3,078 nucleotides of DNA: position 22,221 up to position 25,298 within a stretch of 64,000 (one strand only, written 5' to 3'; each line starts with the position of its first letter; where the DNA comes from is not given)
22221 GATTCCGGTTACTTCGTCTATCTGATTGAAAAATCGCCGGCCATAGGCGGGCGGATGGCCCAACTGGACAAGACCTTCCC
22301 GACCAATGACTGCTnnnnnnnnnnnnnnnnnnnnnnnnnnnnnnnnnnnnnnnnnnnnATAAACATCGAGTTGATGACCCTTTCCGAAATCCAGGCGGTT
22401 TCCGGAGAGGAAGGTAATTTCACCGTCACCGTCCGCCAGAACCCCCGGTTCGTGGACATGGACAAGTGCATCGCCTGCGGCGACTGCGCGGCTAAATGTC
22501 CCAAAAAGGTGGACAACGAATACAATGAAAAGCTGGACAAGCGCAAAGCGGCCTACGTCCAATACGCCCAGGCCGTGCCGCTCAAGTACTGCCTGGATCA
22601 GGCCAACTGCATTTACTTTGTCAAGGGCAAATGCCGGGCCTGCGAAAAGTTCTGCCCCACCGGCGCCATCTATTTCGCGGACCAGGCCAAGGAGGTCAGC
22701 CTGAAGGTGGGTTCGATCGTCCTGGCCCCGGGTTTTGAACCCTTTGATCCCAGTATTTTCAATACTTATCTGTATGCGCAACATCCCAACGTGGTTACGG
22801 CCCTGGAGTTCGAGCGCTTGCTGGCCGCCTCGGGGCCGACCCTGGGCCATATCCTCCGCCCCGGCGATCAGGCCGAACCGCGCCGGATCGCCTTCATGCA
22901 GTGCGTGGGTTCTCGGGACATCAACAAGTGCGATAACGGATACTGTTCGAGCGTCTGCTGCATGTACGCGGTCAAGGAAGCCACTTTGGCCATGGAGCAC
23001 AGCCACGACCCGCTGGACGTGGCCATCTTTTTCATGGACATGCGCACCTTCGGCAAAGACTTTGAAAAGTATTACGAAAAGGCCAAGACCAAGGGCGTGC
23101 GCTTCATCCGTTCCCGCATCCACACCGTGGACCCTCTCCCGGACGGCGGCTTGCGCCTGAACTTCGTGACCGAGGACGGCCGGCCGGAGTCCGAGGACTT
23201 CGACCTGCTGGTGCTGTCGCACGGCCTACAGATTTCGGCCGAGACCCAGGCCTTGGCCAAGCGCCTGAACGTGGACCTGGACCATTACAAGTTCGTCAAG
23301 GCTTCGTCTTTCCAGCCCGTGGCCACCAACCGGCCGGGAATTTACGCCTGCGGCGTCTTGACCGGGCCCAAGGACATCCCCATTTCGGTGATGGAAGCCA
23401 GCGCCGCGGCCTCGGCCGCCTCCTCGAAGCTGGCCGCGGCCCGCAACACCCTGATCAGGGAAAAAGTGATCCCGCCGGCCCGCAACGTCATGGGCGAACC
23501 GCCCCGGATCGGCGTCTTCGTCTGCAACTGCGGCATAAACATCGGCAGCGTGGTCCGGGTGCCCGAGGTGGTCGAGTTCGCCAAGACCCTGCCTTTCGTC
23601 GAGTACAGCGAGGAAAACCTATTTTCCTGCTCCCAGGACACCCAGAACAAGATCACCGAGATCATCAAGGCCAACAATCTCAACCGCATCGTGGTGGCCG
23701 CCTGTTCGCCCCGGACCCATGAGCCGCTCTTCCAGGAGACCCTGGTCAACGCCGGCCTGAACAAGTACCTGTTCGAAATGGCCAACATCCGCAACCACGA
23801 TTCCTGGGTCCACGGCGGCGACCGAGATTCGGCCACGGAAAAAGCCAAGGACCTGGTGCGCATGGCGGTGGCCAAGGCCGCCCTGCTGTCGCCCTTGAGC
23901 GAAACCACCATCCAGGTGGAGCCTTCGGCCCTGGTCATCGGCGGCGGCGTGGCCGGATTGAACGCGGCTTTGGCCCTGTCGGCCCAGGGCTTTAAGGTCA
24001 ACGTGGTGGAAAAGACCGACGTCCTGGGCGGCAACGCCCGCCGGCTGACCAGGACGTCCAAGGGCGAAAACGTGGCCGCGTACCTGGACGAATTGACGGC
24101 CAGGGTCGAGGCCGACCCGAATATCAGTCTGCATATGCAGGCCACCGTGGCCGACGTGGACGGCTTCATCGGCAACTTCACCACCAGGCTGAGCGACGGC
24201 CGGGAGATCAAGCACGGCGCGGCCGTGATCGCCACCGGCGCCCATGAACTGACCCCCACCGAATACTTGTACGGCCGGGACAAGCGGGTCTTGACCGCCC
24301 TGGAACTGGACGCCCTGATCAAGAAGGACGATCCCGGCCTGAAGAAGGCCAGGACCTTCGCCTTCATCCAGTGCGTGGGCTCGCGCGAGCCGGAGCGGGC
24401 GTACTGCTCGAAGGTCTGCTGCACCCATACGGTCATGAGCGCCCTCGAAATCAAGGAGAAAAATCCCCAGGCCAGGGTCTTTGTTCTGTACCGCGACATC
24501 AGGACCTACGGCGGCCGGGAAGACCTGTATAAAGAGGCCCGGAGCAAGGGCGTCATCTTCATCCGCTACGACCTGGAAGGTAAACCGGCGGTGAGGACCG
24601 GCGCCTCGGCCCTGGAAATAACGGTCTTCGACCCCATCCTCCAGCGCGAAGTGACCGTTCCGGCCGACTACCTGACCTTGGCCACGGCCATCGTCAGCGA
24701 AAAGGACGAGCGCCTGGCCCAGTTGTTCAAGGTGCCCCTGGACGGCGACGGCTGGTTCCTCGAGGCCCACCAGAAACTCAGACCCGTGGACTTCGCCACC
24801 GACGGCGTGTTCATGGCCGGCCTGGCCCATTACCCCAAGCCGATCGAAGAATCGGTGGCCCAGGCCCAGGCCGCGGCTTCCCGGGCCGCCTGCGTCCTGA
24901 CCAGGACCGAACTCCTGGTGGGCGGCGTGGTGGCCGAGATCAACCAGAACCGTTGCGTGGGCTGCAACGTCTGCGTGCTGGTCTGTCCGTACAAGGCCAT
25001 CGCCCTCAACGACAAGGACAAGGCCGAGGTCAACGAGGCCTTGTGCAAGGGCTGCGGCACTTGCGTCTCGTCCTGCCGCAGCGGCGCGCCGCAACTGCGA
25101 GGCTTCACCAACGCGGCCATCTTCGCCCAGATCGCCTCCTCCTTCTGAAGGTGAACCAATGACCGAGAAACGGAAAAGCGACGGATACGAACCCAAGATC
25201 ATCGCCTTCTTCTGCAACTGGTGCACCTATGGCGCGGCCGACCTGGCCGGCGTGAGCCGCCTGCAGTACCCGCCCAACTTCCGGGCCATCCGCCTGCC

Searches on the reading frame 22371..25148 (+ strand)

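Call 72: search_protein_families(library=pfam, proteins=[window:22371-25148:+], max_evalue=0.000001)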
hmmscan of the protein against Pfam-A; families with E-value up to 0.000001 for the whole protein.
window:22371-25148:+ (925 aa): 10 families
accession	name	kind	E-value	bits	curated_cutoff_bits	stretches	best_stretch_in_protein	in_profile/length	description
PF07992.20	Pyr_redox_2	-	1.3e-19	71.1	26.1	1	521-629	4-114/291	Pyridine nucleotide-disulphide oxidoreductase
PF00037.32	Fer4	-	3.1e-17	62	21.1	0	856-877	2-23/24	4Fe-4S binding domain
PF12837.12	Fer4_6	-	2.6e-12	46.5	25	0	854-877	1-24/24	4Fe-4S binding domain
PF12838.12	Fer4_7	-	9e-12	45.7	27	1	861-906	1-52/52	4Fe-4S dicluster domain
PF13450.12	NAD_binding_8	-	2.4e-09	37.8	21.9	1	522-564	1-41/68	NAD(P)-binding Rossmann-like domain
PF14697.11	Fer4_21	-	3.3e-09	37.2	35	1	855-902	1-51/59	4Fe-4S dicluster domain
PF13237.11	Fer4_10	-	4.4e-09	36.6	25.5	0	857-902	4-52/53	4Fe-4S dicluster domain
PF00890.30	FAD_binding_2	-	2.2e-07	30.9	20.4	1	520-556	2-38/414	FAD binding domain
PF13187.11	Fer4_9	-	2.5e-07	31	27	0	861-905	1-50/52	4Fe-4S dicluster domain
PF01266.30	DAO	-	5.7e-07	29.8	27.9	0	521-556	3-39/353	FAD dependent oxidoreductase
